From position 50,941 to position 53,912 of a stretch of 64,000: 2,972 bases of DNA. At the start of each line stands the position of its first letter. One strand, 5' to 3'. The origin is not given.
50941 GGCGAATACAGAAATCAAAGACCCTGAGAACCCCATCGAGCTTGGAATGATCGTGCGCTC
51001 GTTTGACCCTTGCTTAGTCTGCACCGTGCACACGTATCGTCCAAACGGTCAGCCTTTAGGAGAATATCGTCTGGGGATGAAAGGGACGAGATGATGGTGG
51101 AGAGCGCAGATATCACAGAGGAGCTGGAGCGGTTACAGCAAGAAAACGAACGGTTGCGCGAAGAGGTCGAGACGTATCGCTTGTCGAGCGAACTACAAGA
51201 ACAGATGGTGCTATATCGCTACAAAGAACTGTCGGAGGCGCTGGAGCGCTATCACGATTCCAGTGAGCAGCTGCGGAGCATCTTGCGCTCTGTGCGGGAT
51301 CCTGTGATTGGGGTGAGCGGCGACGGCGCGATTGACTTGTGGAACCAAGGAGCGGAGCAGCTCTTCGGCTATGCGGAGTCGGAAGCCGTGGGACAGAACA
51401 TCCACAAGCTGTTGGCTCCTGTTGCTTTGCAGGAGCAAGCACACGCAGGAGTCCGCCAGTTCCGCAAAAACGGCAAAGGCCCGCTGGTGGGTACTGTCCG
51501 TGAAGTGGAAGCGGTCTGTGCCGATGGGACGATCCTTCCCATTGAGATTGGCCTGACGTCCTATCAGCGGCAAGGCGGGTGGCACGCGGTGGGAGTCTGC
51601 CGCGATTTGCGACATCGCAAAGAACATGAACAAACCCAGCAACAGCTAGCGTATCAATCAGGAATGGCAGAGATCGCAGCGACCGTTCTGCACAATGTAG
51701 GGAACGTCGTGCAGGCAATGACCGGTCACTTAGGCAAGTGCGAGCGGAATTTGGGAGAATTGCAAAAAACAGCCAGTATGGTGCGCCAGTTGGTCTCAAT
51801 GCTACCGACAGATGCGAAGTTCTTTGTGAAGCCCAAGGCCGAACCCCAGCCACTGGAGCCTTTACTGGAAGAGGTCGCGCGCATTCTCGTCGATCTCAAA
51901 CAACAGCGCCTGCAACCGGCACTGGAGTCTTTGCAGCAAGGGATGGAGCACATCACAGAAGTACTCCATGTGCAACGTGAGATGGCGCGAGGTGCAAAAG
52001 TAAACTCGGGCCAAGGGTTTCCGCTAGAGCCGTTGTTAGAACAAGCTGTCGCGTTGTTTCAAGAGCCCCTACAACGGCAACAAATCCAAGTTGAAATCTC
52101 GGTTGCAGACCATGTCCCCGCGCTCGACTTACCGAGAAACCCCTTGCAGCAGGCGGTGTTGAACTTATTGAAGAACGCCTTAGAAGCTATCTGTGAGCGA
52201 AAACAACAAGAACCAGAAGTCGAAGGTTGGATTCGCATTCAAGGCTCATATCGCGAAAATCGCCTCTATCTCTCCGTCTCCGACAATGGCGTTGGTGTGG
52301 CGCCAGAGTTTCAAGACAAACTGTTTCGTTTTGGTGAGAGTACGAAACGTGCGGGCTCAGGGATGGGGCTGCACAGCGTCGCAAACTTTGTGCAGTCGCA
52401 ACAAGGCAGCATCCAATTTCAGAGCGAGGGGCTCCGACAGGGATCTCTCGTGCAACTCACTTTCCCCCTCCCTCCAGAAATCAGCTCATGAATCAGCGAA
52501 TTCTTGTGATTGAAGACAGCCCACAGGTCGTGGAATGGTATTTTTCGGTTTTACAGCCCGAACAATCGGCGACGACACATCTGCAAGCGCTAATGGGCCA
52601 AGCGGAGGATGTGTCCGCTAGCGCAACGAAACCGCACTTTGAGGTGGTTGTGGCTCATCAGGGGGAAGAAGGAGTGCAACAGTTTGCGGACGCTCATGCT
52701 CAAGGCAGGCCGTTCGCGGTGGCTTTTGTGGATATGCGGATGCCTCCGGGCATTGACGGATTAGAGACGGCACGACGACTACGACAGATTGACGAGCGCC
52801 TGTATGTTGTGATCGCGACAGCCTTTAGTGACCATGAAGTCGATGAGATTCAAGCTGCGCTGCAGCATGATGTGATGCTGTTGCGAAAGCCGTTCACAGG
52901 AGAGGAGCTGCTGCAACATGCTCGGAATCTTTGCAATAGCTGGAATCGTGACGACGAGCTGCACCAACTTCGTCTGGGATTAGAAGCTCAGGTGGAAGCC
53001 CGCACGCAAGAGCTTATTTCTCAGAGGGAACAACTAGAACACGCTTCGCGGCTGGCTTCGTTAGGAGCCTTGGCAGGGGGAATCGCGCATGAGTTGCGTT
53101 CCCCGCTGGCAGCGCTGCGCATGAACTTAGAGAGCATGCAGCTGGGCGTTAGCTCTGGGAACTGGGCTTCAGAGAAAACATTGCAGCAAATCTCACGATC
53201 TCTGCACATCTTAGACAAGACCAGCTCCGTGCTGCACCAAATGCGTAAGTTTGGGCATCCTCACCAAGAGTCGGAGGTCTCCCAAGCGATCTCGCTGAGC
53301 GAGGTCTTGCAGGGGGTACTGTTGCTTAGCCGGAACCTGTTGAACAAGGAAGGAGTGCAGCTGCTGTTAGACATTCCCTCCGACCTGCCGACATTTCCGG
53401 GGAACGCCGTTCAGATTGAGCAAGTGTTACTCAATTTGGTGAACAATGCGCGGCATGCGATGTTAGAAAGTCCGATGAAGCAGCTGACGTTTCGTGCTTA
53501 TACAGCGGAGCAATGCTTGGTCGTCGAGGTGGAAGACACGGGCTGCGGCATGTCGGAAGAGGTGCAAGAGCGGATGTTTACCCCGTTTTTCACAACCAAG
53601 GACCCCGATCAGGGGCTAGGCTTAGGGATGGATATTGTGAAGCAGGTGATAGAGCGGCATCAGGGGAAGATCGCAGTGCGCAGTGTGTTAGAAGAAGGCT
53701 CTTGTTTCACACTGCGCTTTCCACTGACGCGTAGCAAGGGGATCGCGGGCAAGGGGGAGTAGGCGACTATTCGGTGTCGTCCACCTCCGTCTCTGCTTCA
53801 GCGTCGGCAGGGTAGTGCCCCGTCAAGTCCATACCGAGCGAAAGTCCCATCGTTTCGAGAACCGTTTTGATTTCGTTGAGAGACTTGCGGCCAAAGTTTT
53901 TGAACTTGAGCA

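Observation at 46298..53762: Cytoplasmic [NiFe] hydrogenase embedded in a three-kinase phosphorelay with no DNA-binding output: candidate H2-sensing module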

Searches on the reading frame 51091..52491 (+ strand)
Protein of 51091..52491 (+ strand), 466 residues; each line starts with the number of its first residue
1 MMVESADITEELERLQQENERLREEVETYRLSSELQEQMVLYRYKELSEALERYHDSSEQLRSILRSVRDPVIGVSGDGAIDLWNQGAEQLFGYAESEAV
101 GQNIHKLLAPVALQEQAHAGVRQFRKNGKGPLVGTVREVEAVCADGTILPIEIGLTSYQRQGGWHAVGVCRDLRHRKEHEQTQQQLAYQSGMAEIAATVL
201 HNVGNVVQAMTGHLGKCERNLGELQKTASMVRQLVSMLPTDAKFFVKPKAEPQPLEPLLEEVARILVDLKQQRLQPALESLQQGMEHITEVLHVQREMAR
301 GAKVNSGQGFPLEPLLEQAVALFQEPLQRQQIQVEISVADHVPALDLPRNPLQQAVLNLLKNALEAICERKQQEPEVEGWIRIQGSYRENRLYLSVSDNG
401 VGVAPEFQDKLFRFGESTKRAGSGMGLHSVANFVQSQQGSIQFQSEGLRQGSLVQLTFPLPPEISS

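Call 4: search_protein_families(library=pfam, proteins=[window:51091-52491:+], max_evalue=0.01)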
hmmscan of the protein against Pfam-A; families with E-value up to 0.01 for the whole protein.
window:51091-52491:+ (466 aa): 9 families
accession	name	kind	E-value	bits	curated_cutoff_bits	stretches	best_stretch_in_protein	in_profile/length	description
PF02518.31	HATPase_c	-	1.8e-17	64.2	26.4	1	350-461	4-110/111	Histidine kinase-, DNA gyrase B-, and HSP90-like ATPase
PF00989.32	PAS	-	3.9e-12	46.6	22.6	1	59-172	1-112/113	PAS fold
PF13426.13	PAS_9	-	4e-09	37.1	27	1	71-173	3-101/103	PAS domain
PF24820.1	Diguanyl_cycl_sensor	-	1.7e-05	25.2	28.1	1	67-159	4-97/109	Diguanylate cyclase-like sensor domain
PF14501.12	HATPase_c_5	-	5e-05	23.6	22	1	355-446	9-91/102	GHKL domain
PF13589.12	HATPase_c_3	-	0.0001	22.8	25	1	353-422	4-64/137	Histidine kinase-, DNA gyrase B-, and HSP90-like ATPase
PF13188.13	PAS_8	-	0.00033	20.9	21.8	1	59-111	1-50/65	PAS domain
PF08448.16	PAS_4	-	0.00036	21.2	23.1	1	65-124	1-59/110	PAS fold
PF14953.11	DUF4504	-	0.0072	16.3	25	0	214-305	43-132/255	Domain of unknown function (DUF4504)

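Call 47: search_protein_families(library=ncbifam, proteins=[window:51091-52491:+], max_evalue=0.001)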
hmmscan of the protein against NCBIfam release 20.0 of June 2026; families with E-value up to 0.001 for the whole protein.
window:51091-52491:+ (466 aa): 65 families (the best 25 are shown)
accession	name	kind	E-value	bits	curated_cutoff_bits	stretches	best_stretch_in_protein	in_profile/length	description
NF041777.1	sens_FixL_Rhizob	equivalog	1.4e-32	113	850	2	45-211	112-270/485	sensor protein FixL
NF008468.0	PRK11360.1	equivalog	5.2e-32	111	646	2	281-462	437-610/616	two-component system sensor histidine kinase AtoS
NF046044.1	PnpS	equivalog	4.8e-25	88.4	400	2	290-459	226-390/390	two-component system histidine kinase PnpS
NF008298.1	PRK11086.1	subfamily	3.5e-19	68.6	520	1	334-447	404-513/529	DcuS/MalK family sensor histidine kinase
NF047874.1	MASE3_PAS_HK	subfamily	1.5e-18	67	560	2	355-460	523-625/655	MASE3 domain-containing sensor histidine kinase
NF007688.0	PRK10364.1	equivalog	3.3e-18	65.7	479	1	308-460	308-451/460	two-component system sensor histidine kinase ZraS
TIGR00229.1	sensory_box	domain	3.4e-18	66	22.9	1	56-181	2-124/126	PAS domain S-box protein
TIGR02916.1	PEP_his_kin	equivalog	4.6e-18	65.2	300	1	304-459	537-679/679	XrtA/PEP-CTERM system histidine kinase PrsK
NF052573.1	HisKinEspAMyxo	equivalog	1.9e-17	62.6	1400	2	273-449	427-601/755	serine histidine kinase EspA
TIGR02966.1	phoR_proteo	equivalog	3.4e-17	62.5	334.2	2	270-455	149-330/333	phosphate regulon sensor histidine kinase PhoR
NF047496.1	HK_LIC11548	equivalog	5.9e-17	61.7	750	1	310-448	436-578/589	LIC_11548 family sensor histidine kinase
NF033092.0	HK_WalK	equivalog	6.5e-17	61.3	725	2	308-459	445-593/594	cell wall metabolism sensor histidine kinase WalK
NF011874.0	PRK15347.1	equivalog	7.4e-15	54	852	1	311-460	472-614/921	two component system sensor kinase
NF008293.1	PRK11073.1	equivalog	2.3e-13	50.1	240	1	329-445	215-334/349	nitrogen regulation protein NR(II)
NF006800.0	PRK09303.1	equivalog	2.6e-13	49.7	342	1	272-460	193-377/383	histidine kinase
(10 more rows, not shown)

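Call 60: search_solved_structures(query=window:51091-52491:+, max_evalue=0.001, show_alignments=4)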
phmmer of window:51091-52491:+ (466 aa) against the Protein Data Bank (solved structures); distinct sequences matched with E-value up to 0.001: 41.
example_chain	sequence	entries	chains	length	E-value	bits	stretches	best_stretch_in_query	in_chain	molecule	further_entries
1dp6_A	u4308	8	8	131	8e-16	61.2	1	60-186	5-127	FIXL PROTEIN | SENSOR PROTEIN FIXL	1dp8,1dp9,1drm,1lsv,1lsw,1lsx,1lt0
2cmn_A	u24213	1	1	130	1.5e-15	60.3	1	60-186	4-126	SENSOR PROTEIN FIXL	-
8js5_A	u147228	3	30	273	1.8e-15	60.1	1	58-187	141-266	Sensor protein FixL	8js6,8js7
1y28_A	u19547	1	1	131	5.3e-15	58.5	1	60-186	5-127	Sensor protein fixL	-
3a0r_A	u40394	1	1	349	4.6e-14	55.4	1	302-462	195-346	Sensor protein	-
1xj4_A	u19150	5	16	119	7.4e-13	51.4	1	68-186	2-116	Sensor protein fixL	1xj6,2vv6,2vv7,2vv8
4gcz_A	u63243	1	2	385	1.1e-12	50.8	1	298-460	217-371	Blue-light photoreceptor, Sensor protein fixL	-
1xj2_A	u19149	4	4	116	2.1e-12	50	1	70-186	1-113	Sensor protein fixL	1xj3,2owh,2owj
1d06_A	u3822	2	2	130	4.1e-11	45.7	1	59-173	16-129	nitrogen fixation regulatory protein fixL | FIXL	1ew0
9jfj_A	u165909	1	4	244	1.6e-10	43.7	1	308-459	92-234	Sensor histidine kinase ZraS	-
8a7f_A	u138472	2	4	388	8.1e-10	41.4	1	297-460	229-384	Putative Sensory box protein,Sensor protein FixL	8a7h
8a3u_A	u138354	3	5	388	1.5e-09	40.5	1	298-460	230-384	Putative Sensory box protein,Sensor protein FixL | Putative Sensory box protein,Putative Sensory box protein,Sensor protein FixL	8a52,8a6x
1r62_A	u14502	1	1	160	3.8e-08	35.9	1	340-445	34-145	Nitrogen regulation protein NR(II)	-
3d36_A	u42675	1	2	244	2e-07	33.6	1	265-463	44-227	Sporulation kinase B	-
3a0t_A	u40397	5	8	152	4.1e-07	32.5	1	310-462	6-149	Sensor protein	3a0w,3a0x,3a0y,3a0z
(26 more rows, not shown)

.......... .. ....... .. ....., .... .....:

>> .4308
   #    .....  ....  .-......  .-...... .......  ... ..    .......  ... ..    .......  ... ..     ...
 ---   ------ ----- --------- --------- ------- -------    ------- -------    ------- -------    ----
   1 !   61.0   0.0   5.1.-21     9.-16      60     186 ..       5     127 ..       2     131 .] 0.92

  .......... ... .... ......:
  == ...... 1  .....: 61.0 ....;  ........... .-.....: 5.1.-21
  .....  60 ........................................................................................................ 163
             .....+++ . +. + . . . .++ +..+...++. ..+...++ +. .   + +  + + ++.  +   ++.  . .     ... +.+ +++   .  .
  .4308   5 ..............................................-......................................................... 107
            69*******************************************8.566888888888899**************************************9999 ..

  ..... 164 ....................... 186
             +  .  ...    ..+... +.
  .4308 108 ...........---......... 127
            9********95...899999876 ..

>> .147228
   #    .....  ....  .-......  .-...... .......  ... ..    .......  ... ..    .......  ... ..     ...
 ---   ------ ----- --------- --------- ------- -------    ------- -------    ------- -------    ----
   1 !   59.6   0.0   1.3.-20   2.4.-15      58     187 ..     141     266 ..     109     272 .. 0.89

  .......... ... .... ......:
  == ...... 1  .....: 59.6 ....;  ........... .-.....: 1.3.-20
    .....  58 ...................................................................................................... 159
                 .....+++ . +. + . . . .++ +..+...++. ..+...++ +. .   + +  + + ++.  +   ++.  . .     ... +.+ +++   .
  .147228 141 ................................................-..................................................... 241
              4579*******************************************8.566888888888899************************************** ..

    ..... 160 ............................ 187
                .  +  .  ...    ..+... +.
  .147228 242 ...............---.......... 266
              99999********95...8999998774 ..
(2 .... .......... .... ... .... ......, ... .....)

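Call 68: find_homologous_proteins(query=window:51091-52491:+, max_evalue=1e-10)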
Query window:51091-52491:+ (466 aa): 452 proteins with E <= 1e-10 among 8000 candidates; the best 120 are listed.
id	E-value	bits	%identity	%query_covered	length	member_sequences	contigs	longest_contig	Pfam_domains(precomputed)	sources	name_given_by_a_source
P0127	0.0e+0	1013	100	100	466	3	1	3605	PF13426.14,PF24820.2,PF02518.32,PF00989.32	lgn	-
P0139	4.3e-41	159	25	93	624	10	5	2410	PF13596.13,PF08447.19,PF13426.14,PF13188.14,PF24820.2,PF08448.17,PF02518.32,PF00512.32,PF00989.32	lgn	-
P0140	6.1e-41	159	31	95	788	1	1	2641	PF08447.19,PF13426.14,PF02518.32,PF00989.32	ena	-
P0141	3.0e-40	157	26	87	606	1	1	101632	PF13596.13,PF08447.19,PF13426.14,PF13188.14,PF24820.2,PF08448.17,PF02518.32,PF00512.32,PF00989.32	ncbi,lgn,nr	ncbi:MAG TPA: PAS domain S-box protein [Stellaceae bacterium]|nr:PAS domain S-box protein [Stellacea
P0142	1.5e-39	154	28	92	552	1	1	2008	PF13426.14,PF24820.2,PF08448.17,PF02518.32,PF00989.32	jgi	-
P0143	2.7e-38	150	29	96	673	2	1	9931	PF13188.14,PF08448.17,PF02518.32,PF11845.14,PF00989.32,PF13589.13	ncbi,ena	-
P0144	1.1e-37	148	33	68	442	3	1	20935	PF02518.32,PF00072.31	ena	-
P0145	2.7e-36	144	24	87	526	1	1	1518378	PF13426.14,PF13188.14,PF24820.2,PF08448.17,PF02518.32,PF00512.32,PF00989.32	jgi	jgi:two-component system sensor kinase FixL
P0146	4.5e-36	143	29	97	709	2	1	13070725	PF00672.31,PF13426.14,PF08448.17,PF02518.32,PF00989.32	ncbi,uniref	ncbi:PAS domain S-box protein [Sorangium sp. So ce136]|uniref:sensor histidine kinase n=1 Tax=Sorang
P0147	2.0e-35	141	24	87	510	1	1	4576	PF13596.13,PF08447.19,PF13426.14,PF13188.14,PF24820.2,PF08448.17,PF02518.32,PF00512.32,PF00989.32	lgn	-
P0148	1.3e-34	138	28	95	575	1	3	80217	PF13426.14,PF13188.14,PF24820.2,PF08448.17,PF02518.32,PF00989.32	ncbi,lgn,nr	ncbi:MAG: PAS domain S-box protein [Actinobacteria bacterium]|nr:PAS domain S-box protein [Actinomyc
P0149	2.5e-34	137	25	87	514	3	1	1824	PF13596.13,PF08447.19,PF13426.14,PF13188.14,PF24820.2,PF08448.17,PF02518.32,PF00512.32,PF00989.32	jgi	jgi:two-component system sensor kinase FixL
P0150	4.4e-34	136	25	85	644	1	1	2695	PF13596.13,PF08447.19,PF13426.14,PF13188.14,PF24820.2,PF08448.17,PF02518.32,PF00512.32,PF00989.32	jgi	jgi:two-component system sensor kinase FixL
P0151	1.2e-33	135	28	87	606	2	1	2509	PF13426.14,PF13188.14,PF08448.17,PF02518.32,PF00989.32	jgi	jgi:PAS domain S-box-containing protein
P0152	1.7e-32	131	25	84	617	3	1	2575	PF13596.13,PF08447.19,PF13426.14,PF13188.14,PF24820.2,PF08448.17,PF02518.32,PF00512.32,PF00989.32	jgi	-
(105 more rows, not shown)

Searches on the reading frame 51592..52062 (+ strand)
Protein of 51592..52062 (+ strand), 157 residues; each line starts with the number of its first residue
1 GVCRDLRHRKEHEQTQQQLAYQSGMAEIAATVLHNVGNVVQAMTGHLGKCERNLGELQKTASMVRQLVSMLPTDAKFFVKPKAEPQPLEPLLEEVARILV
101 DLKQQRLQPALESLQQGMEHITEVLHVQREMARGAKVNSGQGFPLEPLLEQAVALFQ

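Call 46: search_protein_families(library=pfam, proteins=[window:51592-52062:+], max_evalue=10)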
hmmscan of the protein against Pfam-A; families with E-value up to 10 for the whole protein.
seq(157 aa): 3 families
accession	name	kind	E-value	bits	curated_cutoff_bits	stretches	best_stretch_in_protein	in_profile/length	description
PF14953.11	DUF4504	-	0.0014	18.6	25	1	45-133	41-127/255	Domain of unknown function (DUF4504)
PF06009.19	Laminin_II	-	0.0093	16.4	33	1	25-137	4-111/138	Laminin Domain II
PF16717.10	RAC_head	-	0.017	16.4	27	1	61-126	11-79/98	Ribosome-associated complex head domain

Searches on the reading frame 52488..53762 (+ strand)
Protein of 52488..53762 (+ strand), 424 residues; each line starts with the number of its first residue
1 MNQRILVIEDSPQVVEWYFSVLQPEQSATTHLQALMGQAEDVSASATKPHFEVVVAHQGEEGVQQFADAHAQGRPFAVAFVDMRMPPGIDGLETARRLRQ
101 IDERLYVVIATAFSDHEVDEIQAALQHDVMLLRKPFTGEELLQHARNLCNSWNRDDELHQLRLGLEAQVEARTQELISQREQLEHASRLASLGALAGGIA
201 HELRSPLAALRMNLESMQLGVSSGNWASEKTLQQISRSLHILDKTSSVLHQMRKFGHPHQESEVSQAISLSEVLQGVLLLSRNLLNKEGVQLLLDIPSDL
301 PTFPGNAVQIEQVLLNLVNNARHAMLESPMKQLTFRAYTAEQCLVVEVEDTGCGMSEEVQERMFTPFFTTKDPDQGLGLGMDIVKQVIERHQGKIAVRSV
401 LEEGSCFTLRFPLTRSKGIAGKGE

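Call 4: search_protein_families(library=pfam, proteins=[window:52488-53762:+], max_evalue=0.01)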
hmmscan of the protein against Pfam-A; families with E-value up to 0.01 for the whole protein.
window:52488-53762:+ (424 aa): 6 families
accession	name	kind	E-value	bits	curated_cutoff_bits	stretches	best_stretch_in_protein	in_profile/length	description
PF02518.31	HATPase_c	-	6.3e-24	85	26.4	1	306-414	2-110/111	Histidine kinase-, DNA gyrase B-, and HSP90-like ATPase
PF00072.30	Response_reg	-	1.2e-11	45.2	30.2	1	47-145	19-110/111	Response regulator receiver domain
PF00512.31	HisKA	-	4.9e-06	26.9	26.9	1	193-239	3-47/66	His Kinase A (phospho-acceptor) domain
PF23198.2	PDE8A_N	-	0.001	19.4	29.6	1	39-116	23-95/147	PDE8A-like, N-terminal domain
PF13581.12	HATPase_c_2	-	0.0044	17.4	27.4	0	317-381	40-104/127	Histidine kinase-like ATPase domain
PF14501.12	HATPase_c_5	-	0.0088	16.4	22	0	308-397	4-88/102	GHKL domain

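Call 47: search_protein_families(library=ncbifam, proteins=[window:52488-53762:+], max_evalue=0.001)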
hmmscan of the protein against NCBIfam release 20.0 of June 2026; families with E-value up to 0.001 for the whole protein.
window:52488-53762:+ (424 aa): 100 families (the best 25 are shown)
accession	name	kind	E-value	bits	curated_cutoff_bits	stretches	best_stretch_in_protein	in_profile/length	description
NF008468.0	PRK11360.1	equivalog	4.9e-50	170.5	646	1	178-417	382-612/616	two-component system sensor histidine kinase AtoS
NF052574.1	HisKinEspCMyxo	equivalog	4.1e-43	147.6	1200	1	180-415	405-639/785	serine histidine kinase EspC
NF010076.0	PRK13557.1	subfamily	7.3e-36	123.7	631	2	181-416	152-397/540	histidine kinase famiy protein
NF010411.0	PRK13837.1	equivalog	8.2e-36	123.3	647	1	113-417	364-679/828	two-component system VirA-like sensor kinase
NF006800.0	PRK09303.1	equivalog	4.1e-35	121.4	342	1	136-416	83-380/383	histidine kinase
NF007688.0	PRK10364.1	equivalog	3.1e-34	118.5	479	1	180-414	228-452/460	two-component system sensor histidine kinase ZraS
NF041777.1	sens_FixL_Rhizob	equivalog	3.1e-34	118.5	850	1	167-415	240-483/485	sensor protein FixL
TIGR02956.1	TMAO_torS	equivalog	1.7e-31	109.2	676.5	1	155-418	415-687/967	TMAO reductase system sensor histidine kinase/response regulator TorS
NF052573.1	HisKinEspAMyxo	equivalog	4e-31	107.8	1400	1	180-410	372-608/755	serine histidine kinase EspA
NF047794.1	HisKinPtgB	equivalog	2.5e-30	105.4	1000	1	158-412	405-654/656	two-component system sensor histidine kinase PgtB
NF038348.1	T2SS_HK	subfamily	6.8e-30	104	450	2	248-413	414-573/574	histidine kinase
NF046020.1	HisKinCckABruc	equivalog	8.5e-29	100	1000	1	180-412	468-706/868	cell cycle histidine kinase CckA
NF046026.1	HisKinCckACaul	equivalog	1.5e-28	99.3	1000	1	181-416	291-535/678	cell cycle histidine kinase CckA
NF040750.1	tetrathio_HK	equivalog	9.2e-28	97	750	1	168-401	314-542/555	tetrathionate respiration histidine kinase TtrS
NF011874.0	PRK15347.1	equivalog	1.8e-26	92.5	852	1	164-415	372-616/921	two component system sensor kinase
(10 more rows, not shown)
